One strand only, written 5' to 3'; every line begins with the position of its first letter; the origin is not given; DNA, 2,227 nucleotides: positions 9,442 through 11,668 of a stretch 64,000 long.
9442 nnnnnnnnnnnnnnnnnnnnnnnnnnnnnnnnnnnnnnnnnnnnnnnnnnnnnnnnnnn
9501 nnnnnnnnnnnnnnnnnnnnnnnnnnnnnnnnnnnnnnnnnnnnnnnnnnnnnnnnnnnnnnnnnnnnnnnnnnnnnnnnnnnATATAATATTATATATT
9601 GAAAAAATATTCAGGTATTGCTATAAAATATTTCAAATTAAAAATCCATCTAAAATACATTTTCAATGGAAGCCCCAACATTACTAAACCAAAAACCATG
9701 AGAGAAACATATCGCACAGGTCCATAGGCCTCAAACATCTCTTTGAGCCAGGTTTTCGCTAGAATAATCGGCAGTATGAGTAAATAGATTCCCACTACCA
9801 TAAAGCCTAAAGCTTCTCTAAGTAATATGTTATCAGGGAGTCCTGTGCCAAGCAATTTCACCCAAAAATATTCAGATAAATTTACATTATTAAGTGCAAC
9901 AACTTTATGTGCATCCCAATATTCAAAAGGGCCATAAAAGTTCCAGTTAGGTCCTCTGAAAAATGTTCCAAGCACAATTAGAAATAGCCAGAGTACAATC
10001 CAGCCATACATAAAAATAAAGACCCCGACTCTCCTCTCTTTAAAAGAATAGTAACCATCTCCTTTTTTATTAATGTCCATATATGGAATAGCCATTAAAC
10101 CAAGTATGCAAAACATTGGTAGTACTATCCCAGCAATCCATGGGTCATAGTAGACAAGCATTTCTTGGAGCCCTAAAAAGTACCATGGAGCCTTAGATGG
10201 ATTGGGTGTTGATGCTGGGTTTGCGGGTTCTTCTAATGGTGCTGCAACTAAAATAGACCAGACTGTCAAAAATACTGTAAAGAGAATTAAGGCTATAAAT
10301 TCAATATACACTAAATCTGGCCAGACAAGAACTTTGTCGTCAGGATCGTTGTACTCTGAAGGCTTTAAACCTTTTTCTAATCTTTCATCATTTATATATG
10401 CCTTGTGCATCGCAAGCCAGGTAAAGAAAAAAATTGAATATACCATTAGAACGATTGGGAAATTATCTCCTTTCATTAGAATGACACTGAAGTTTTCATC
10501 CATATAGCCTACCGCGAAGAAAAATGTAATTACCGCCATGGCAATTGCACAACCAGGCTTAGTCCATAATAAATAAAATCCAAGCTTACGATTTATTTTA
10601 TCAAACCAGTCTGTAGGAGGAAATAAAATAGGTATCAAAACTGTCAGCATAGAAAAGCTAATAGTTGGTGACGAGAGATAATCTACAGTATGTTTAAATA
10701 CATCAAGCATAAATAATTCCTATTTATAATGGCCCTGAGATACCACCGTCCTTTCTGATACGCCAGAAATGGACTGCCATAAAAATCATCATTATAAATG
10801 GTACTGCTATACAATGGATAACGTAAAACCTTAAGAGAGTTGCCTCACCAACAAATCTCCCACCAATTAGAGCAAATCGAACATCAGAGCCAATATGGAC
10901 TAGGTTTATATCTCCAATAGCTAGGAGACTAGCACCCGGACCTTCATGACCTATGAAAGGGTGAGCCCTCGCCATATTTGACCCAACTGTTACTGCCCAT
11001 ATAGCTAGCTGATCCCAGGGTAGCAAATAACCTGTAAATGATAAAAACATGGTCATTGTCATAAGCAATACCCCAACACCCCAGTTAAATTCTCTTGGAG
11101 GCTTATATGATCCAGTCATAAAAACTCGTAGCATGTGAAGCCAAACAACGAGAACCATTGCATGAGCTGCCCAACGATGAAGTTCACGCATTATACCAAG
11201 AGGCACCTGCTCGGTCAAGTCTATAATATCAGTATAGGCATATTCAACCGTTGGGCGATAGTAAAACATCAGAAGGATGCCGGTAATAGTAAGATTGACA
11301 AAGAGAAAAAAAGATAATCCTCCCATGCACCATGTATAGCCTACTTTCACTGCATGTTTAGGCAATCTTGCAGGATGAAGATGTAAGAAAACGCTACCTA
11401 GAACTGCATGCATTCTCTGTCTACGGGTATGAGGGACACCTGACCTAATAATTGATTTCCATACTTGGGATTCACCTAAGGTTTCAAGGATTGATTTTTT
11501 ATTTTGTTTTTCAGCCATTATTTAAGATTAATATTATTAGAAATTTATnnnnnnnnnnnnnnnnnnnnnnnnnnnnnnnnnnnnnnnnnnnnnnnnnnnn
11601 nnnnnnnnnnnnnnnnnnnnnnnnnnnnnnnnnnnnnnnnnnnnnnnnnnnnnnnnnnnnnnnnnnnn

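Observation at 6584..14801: Nine-gene non-canonical Rieske/cytochrome b (b6-type) operon with octahaem cytochrome, HEAT subunit and mini-TM peptides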

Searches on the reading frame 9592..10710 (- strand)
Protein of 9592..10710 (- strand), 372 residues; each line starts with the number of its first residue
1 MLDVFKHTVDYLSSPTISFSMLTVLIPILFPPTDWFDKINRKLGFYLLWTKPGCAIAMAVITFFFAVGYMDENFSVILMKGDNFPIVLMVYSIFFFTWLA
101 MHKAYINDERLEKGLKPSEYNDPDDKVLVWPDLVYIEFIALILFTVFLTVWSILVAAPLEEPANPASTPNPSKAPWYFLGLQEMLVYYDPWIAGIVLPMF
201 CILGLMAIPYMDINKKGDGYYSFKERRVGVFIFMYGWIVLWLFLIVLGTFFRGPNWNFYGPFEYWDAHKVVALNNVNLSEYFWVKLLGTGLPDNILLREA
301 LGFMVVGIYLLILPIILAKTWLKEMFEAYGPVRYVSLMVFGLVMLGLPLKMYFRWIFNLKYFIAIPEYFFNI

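Call 7: search_protein_families(library=pfam, proteins=[window:9592-10710:-], max_evalue=0.1)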
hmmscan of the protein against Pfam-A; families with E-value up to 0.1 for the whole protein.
window:9592-10710:- (372 aa): 1 family
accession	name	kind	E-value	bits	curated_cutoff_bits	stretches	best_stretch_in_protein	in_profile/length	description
PF00032.22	Cytochrom_B_C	-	9.1e-06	26.3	20.7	1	162-240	1-78/102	Cytochrome b(C-terminal)/b6/petD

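Call 8: search_protein_families(library=ncbifam, proteins=[window:9592-10710:-], max_evalue=0.1)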
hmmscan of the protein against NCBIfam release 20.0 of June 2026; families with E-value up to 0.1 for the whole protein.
window:9592-10710:- (372 aa): 2 families
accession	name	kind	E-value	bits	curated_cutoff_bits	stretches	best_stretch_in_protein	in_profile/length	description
NF040970.1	memb_ExtQ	equivalog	6.7e-18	65.2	150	1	139-262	14-134/134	selenite/tellurite reduction operon b-type cytochrome membrane protein ExtQ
TIGR01156.1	cytb6_f_IV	equivalog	1.4e-07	31.5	127.05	1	110-242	17-143/160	cytochrome b6-f complex subunit IV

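Call 19: search_solved_structures(query=window:9592-10710:-, max_evalue=0.01)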
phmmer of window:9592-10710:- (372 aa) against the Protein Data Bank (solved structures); distinct sequences matched with E-value up to 0.01: 6.
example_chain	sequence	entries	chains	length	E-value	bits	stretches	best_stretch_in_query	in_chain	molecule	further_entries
1q90_D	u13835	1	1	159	1.5e-07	34.4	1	110-243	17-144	Cytochrome b6-f complex subunit 4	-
1vf5_B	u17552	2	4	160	2.1e-07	34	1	110-243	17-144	SUBUNIT IV | Cytochrome b6-f complex subunit 4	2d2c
6rqf_J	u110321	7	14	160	2.8e-07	33.5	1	110-243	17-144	Cytochrome b6-f complex subunit 4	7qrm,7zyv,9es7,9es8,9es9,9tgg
2e74_B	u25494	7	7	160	7.8e-07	32.1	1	110-243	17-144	Cytochrome b6-f complex subunit 4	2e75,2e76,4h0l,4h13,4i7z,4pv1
2zt9_B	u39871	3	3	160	2e-06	30.8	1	110-243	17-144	Cytochrome b6-f complex subunit 4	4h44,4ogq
7r0w_J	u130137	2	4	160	0.0001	25.1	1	110-242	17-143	Cytochrome b6-f complex subunit 4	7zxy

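Call 75: search_protein_representatives(protein=window:9592-10710:-)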
Query: 372 residues. Proteins with E-value up to 0.001 (for the whole library): 2168; up to 1e-10: 1226; up to 1e-30: 273. The best 150 are listed.
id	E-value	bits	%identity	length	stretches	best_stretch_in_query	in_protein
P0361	3.2e-138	478.0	57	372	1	4-371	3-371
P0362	7.4e-106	371.4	56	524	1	48-372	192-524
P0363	5.6e-104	365.2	52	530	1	60-372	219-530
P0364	6.9e-104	364.9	50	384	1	18-372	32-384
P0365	1.7e-101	357.1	54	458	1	48-371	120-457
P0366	3.2e-99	349.6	53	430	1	50-372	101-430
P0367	3.0e-94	333.2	44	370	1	9-372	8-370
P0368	3.0e-92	326.6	48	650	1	43-372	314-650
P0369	6.7e-92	325.5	63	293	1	85-312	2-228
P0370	1.2e-90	321.3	53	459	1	61-372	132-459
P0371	1.7e-89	317.5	59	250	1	129-372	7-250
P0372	2.0e-87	310.7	54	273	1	3-285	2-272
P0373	1.0e-86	308.4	47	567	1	51-364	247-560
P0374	1.2e-85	304.8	57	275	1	106-372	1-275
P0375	1.7e-85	304.4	52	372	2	92-316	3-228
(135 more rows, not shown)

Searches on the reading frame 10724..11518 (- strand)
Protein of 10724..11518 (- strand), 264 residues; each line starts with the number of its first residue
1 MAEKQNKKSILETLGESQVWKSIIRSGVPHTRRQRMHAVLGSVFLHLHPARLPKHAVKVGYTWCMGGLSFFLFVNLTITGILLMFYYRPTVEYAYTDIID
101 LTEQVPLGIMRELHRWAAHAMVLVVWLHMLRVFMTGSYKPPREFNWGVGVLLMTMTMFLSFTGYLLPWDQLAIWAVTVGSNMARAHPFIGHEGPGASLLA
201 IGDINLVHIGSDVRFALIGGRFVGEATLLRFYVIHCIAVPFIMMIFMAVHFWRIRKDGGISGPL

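Call 7: search_protein_families(library=pfam, proteins=[window:10724-11518:-], max_evalue=0.1)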
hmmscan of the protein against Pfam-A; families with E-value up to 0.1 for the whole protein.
window:10724-11518:- (264 aa): 3 families
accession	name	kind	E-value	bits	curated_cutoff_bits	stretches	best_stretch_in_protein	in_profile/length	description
PF00033.24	Cytochrome_B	-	9.7e-40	136.9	27.2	2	58-191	9-143/189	Cytochrome b/b6/petB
PF13631.11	Cytochrom_B_N_2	-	6.8e-31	107.9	27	1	120-259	2-121/169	Cytochrome b(N-terminal)/b6/petB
PF14358.11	DUF4405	-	1.7e-07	32.1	26.7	1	68-129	5-62/66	Domain of unknown function (DUF4405)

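Call 8: search_protein_families(library=ncbifam, proteins=[window:10724-11518:-], max_evalue=0.1)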
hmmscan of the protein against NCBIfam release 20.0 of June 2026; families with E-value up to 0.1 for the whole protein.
window:10724-11518:- (264 aa): 4 families
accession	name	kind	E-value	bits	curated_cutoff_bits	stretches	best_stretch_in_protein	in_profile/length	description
NF040969.1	cytb_ExtP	equivalog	3.5e-79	265.4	290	2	41-191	3-154/205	selenite/tellurite reduction operon b-type cytochrome ExtP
NF002990.0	PRK03735.1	subfamily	1.8e-54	184.8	325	2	59-191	38-171/223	cytochrome b6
NF050120.1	bc1_QcrB_actin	exception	5.1e-26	91.6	500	2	62-190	25-171/458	cytochrome bc1 complex cytochrome b subunit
NF041076.1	cyt_b_SoxC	equivalog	4.2e-23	82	740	1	63-251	29-192/542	proton pump complex cytochrome B SoxC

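Call 12: find_related_loci(query=window:10724-11518:-, collection=genome_contigs, flank=10000)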
Query window:10724-11518:- (264 aa) in genome_contigs; peptide patterns used: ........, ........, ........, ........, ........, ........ (x = any residue, [..] = any of these).
599 stretches matched a pattern (row limit reached: there are more); 568 encode a relative of the query (tblastn E <= 1e-3); the best 80 are kept; 80 distinct loci.
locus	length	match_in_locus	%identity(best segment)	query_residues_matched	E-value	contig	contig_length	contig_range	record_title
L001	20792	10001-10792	99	1-264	1e-177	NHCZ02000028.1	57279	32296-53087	MAG: bacterium TMED46 isolate TMED46 100183, whole genome shotgun sequence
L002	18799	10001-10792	99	1-264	3e-177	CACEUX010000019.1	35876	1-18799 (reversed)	uncultured Candidatus Marinimicrobia bacterium isolate AG-404-J18 genome assembly, contig: AG-404-J18_NODE_19, whole gen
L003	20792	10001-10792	98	1-264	1e-176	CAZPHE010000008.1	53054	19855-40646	MAG TPA_asm: uncultured bacterium isolate SRP077602_co3_673 genome assembly, contig: NODE_494_length_53054_cov_5.883771,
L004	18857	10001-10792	98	1-264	2e-176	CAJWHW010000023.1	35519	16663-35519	MAG TPA_asm: uncultured Candidatus Marinimicrobia bacterium isolate ERR599097_bin.57_MetaBAT_v2.12.1_MAG genome assembly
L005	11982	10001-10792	98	1-264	2e-175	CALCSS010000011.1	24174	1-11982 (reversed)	MAG TPA_asm: uncultured Candidatus Marinimicrobia bacterium isolate ERR598946_bin.121_CONCOCT_v1.1_MAG genome assembly,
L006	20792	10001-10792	98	1-264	3e-175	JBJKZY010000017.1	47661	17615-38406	MAG: Candidatus Neomarinimicrobiota bacterium isolate LRMED-178 Marinisomatales-LRMED-178-C1796, whole genome shotgun se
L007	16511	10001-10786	99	3-264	2e-174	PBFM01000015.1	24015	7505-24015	MAG: Candidatus Neomarinimicrobiota bacterium isolate SP3097 77309, whole genome shotgun sequence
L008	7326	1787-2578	97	1-264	4e-173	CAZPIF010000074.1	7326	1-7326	MAG TPA_asm: uncultured bacterium isolate binchicken_co222_321 genome assembly, contig: NODE_9466_length_7326_cov_3.7373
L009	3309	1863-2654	95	1-264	0e+0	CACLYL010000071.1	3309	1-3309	MAG: uncultured Candidatus Marinimicrobia bacterium isolate AG-470-O07 genome assembly, contig: AG-470-O07_NODE_72, whol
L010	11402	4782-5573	96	1-264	6e-172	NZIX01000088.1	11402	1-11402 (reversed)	MAG: Candidatus Neomarinimicrobiota bacterium isolate MED586 137252, whole genome shotgun sequence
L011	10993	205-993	97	1-264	6e-172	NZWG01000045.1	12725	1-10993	MAG: Candidatus Neomarinimicrobiota bacterium isolate NAT52 22454, whole genome shotgun sequence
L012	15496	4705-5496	93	1-264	6e-168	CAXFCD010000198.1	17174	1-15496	MAG TPA_asm: uncultured bacterium isolate ERR599111_maxbin2_57 genome assembly, contig: ERZ841489.717588, whole genome s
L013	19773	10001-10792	92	1-264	5e-166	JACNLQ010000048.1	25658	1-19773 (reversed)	MAG: Candidatus Neomarinimicrobiota bacterium isolate NIOZ-UU87 NIOZ-UU_NODE_2217_length_25658_cov_11.1104, whole genome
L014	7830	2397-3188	92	1-264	9e-166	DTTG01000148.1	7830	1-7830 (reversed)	MAG TPA_asm: Candidatus Neomarinimicrobiota bacterium isolate UWMA-0072 NODE_3978_length_7830_cov_37.567846, whole genom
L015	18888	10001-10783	92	4-264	8e-166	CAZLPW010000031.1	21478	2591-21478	MAG TPA_asm: uncultured bacterium isolate SRP077602_co3_801 genome assembly, contig: NODE_3061_length_21478_cov_4.966485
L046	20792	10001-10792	68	1-264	4e-124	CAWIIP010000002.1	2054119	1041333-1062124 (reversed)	MAG: uncultured proteobacterium isolate MFD09286.bin.2.44 genome assembly, contig: contig_44388, whole genome shotgun se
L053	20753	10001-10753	71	14-264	7e-125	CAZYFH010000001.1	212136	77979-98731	MAG TPA_asm: uncultured Vicinamibacteraceae bacterium isolate SRP092902_co1_105 genome assembly, contig: NODE_15_length_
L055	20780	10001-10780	67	5-264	1e-119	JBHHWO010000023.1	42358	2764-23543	MAG: Thermoanaerobaculia bacterium isolate S.2_sp2_bin.11 NODE_77_length_42358_cov_8.914120, whole genome shotgun sequen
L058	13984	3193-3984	63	1-264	2e-114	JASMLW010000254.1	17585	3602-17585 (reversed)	MAG: Pirellulaceae bacterium isolate Arabian9_MAG_5 c_000000693977, whole genome shotgun sequence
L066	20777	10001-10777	63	6-264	2e-112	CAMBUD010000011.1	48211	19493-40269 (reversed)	MAG: Planctomicrobium piriforme isolate MoH-02may19-16 genome assembly, contig: MoH-02may19-C725, whole genome shotgun s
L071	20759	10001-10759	65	12-264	1e-111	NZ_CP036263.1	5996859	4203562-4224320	Adhaeretor mobilis strain HG15A2 chromosome, complete genome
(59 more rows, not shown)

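Call 18: search_solved_structures(query=window:10724-11518:-, max_evalue=0.001)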
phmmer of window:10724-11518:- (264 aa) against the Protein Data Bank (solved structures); distinct sequences matched with E-value up to 0.001: 53.
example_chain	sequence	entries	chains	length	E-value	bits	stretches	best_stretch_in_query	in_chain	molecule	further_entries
2zt9_A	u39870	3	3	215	1.2e-40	143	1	59-264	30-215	Cytochrome b6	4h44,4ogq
1vf5_A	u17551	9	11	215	1.3e-40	142.9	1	59-264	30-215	CYTOCHROME B6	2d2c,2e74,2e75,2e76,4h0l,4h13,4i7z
1q90_B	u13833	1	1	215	1.7e-39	139.3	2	59-190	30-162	Cytochrome b6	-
7r0w_I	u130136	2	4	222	1.7e-39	139.2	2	59-191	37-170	Cytochrome b6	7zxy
6rqf_I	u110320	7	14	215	2.9e-39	138.5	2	59-191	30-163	Cytochrome b6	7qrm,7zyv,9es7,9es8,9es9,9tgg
2fyn_A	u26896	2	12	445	4.7e-24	88.6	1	36-259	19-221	Cytochrome b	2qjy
5kkz_A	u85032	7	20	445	5.4e-24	88.4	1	36-259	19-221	Cytochrome b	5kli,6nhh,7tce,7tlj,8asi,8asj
2qjp_A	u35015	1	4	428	5.5e-24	88.4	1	42-192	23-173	Cytochrome b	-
6nin_A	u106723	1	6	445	5.6e-24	88.4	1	36-259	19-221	Cytochrome b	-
2qjk_A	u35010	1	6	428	3.7e-23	85.7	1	42-192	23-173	Cytochrome b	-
9f5x_1A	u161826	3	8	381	1e-22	84.2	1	45-191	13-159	Cytochrome b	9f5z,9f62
7jrg_C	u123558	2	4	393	4.2e-22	82.2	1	58-191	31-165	COB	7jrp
8e73_C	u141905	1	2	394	4.2e-22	82.2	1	58-191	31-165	COB (cyt b)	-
8q1b_C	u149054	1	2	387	1.1e-21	80.9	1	58-258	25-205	Cytochrome b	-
8bel_C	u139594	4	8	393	2e-21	80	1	52-191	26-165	Cytochrome b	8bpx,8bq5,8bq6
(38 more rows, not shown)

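Call 45: search_protein_families(library=pfam, proteins=[L071:17072-17935:+, L071:17998-18906:+, L071:19025-20350:+, L046:14888-15676:+, L055:14793-15644:+, L053:15453-16799:+, L053:7424-7978:+], max_evalue=0.01)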
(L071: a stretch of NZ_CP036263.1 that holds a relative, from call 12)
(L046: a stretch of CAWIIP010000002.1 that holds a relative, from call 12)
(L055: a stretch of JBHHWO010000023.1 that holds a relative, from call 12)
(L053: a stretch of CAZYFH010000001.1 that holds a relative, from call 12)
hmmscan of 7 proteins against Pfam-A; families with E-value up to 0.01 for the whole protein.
L071:17072-17935:+ (287 aa): 3 families
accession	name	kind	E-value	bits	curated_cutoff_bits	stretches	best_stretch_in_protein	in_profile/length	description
PF13715.12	CarbopepD_reg_2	-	9.7e-05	22.8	32.2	1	203-241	14-52/88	CarboxypepD_reg-like domain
PF13620.12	CarboxypepD_reg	-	0.00042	21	32.3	1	205-248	16-63/82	Carboxypeptidase regulatory-like domain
PF23193.1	NOMO_3rd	-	0.0025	18.3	27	0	92-127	9-44/120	NOMO third transthyretin-like domain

L071:17998-18906:+ (302 aa): 1 family
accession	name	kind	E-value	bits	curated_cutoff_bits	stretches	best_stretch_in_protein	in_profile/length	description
PF13620.12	CarboxypepD_reg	-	0.0041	17.9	32.3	0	223-270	30-77/82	Carboxypeptidase regulatory-like domain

L071:19025-20350:+ (441 aa): 2 families
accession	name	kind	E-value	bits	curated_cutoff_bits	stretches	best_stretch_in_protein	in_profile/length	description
PF00034.26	Cytochrom_C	-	3e-18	67.3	21.3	1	96-181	7-89/90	Cytochrome c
PF13442.11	Cytochrome_CBB3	-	4.2e-15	56.3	27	1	95-178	8-68/68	Cytochrome C oxidase, cbb3-type, subunit III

L046:14888-15676:+ (262 aa): 6 families
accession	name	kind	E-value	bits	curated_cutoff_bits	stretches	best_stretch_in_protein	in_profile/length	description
PF13620.12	CarboxypepD_reg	-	5.4e-08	33.5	32.3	1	210-259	32-81/82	Carboxypeptidase regulatory-like domain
PF13715.12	CarbopepD_reg_2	-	0.0004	20.8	32.2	1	211-259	29-76/88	CarboxypepD_reg-like domain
PF09430.16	EMC7_beta-sandw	-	0.0031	18.1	26.6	1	213-253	26-66/122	ER membrane protein complex subunit 7, beta-sandwich domain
PF17802.7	SpaA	-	0.0067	17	23.1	0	211-258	37-88/91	Prealbumin-like fold domain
PF23193.1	NOMO_3rd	-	0.0077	16.7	27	0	210-239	62-91/120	NOMO third transthyretin-like domain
PF14686.12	fn3_3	-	0.0083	16.3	24.4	0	214-253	33-73/75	Polysaccharide lyase family 4, domain II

L055:14793-15644:+ (283 aa): 4 families
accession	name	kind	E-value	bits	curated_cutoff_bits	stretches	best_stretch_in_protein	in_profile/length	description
PF13620.12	CarboxypepD_reg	-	4.6e-08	33.7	32.3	1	220-278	17-80/82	Carboxypeptidase regulatory-like domain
PF13715.12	CarbopepD_reg_2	-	0.00028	21.3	32.2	1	216-280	13-77/88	CarboxypepD_reg-like domain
PF14686.12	fn3_3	-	0.00084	19.5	24.4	1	235-271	33-71/75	Polysaccharide lyase family 4, domain II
PF09430.16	EMC7_beta-sandw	-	0.0033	18.1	26.6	1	227-268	19-60/122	ER membrane protein complex subunit 7, beta-sandwich domain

L053:15453-16799:+ (448 aa): 5 families
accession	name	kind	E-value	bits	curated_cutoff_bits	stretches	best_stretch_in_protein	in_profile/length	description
PF17767.7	NAPRTase_N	-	1.3e-24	87.4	32.6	1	5-130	1-123/125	Nicotinate phosphoribosyltransferase (NAPRTase) N-terminal domain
PF04095.22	NAPRTase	-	1.4e-11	45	20.8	1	153-318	3-187/239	Nicotinate phosphoribosyltransferase (NAPRTase) family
PF17956.6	NAPRTase_C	-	2.9e-09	37.8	23.3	1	376-435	51-110/111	Nicotinate phosphoribosyltransferase C-terminal domain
PF01729.25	QRPTase_C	-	1.7e-08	34.8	23.1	1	137-309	1-158/169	Quinolinate phosphoribosyl transferase, C-terminal domain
PF02749.22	QRPTase_N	-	0.0025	18.4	27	0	94-131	42-78/82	Quinolinate phosphoribosyl transferase, N-terminal domain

L053:7424-7978:+ (184 aa): 2 families
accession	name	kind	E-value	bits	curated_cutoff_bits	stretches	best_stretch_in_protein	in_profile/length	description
PF22769.1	DCD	-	2.2e-38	132.2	27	1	3-157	1-152/153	dCTP deaminase-like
PF00692.24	dUTPase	-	0.0018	18.5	22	0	78-160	24-106/129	dUTPase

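Call 56: search_protein_families(library=pfam, proteins=[L071:8768-9898:+, L058:1966-3129:+, L046:8900-9931:+, L071:7758-8429:+, L066:8731-9876:+], max_evalue=0.01)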
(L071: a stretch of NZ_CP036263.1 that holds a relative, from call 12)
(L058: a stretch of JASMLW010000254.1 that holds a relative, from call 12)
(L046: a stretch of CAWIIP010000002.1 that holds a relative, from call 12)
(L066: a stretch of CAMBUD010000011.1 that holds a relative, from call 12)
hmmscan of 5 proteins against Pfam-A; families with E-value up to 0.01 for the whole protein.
L071:8768-9898:+ (376 aa): 1 family
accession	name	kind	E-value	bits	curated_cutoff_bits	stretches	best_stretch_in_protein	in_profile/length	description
PF00355.32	Rieske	-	3e-09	37.1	20.3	1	256-340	3-85/88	Rieske [2Fe-2S] domain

L058:1966-3129:+ (387 aa): 1 family
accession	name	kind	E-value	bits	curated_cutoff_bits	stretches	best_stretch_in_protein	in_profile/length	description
PF00355.32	Rieske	-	3.4e-10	40.1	20.3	1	266-352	3-87/88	Rieske [2Fe-2S] domain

L046:8900-9931:+ (343 aa): 4 families
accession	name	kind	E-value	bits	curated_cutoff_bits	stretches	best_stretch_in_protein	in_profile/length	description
PF00355.32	Rieske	-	1.4e-09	38.1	20.3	1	246-307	24-87/88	Rieske [2Fe-2S] domain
PF14093.11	DUF4271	-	0.00011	22.6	29.7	1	45-165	2-116/206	Domain of unknown function (DUF4271)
PF25231.1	DUF7847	-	0.00015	21.5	28.7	1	46-224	41-215/252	Domain of unknown function (DUF7847)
PF13903.11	Claudin_2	-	0.0048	17.1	29.1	0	73-157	68-148/192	PMP-22/EMP/MP20/Claudin tight junction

L071:7758-8429:+ (223 aa): 0 families

L066:8731-9876:+ (381 aa): 1 family
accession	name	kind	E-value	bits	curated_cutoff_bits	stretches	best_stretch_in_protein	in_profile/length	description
PF00355.32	Rieske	-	4.5e-11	43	20.3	1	261-347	3-87/88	Rieske [2Fe-2S] domain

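Call 88: find_related_loci(query=A4, collection=metagenome_contigs, flank=6000)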
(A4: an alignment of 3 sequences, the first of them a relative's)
Query A4 (312 aa) in metagenome_contigs; peptide patterns used: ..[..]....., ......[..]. (x = any residue, [..] = any of these).
600 stretches matched a pattern (row limit reached: there are more); 331 encode a relative of the query (tblastn E <= 1e-3); the best 80 are kept; 80 distinct loci.
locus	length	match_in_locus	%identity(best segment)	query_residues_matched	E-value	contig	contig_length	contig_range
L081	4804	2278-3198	67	1-305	2e-131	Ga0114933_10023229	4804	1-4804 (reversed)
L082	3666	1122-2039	66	1-306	7e-130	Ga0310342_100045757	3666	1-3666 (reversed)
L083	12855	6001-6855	70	1-285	7e-125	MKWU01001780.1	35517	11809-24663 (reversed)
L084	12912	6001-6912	64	1-304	4e-123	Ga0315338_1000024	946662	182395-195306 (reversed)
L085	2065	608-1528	67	1-305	8e-131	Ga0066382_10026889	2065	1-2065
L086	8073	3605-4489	68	1-295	3e-122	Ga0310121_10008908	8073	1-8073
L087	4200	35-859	69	21-295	6e-123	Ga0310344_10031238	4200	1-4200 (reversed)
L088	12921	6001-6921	67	1-305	2e-121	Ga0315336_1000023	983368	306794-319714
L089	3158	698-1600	64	1-301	2e-125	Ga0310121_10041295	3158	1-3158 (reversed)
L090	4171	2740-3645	62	1-303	5e-119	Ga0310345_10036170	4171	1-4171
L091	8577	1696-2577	62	1-294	4e-114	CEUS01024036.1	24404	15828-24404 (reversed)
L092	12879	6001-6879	61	1-294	4e-114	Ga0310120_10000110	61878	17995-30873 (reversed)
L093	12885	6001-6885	64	1-295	3e-112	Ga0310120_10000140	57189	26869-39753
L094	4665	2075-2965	62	1-297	3e-112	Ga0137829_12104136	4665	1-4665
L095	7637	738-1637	63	1-297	1e-111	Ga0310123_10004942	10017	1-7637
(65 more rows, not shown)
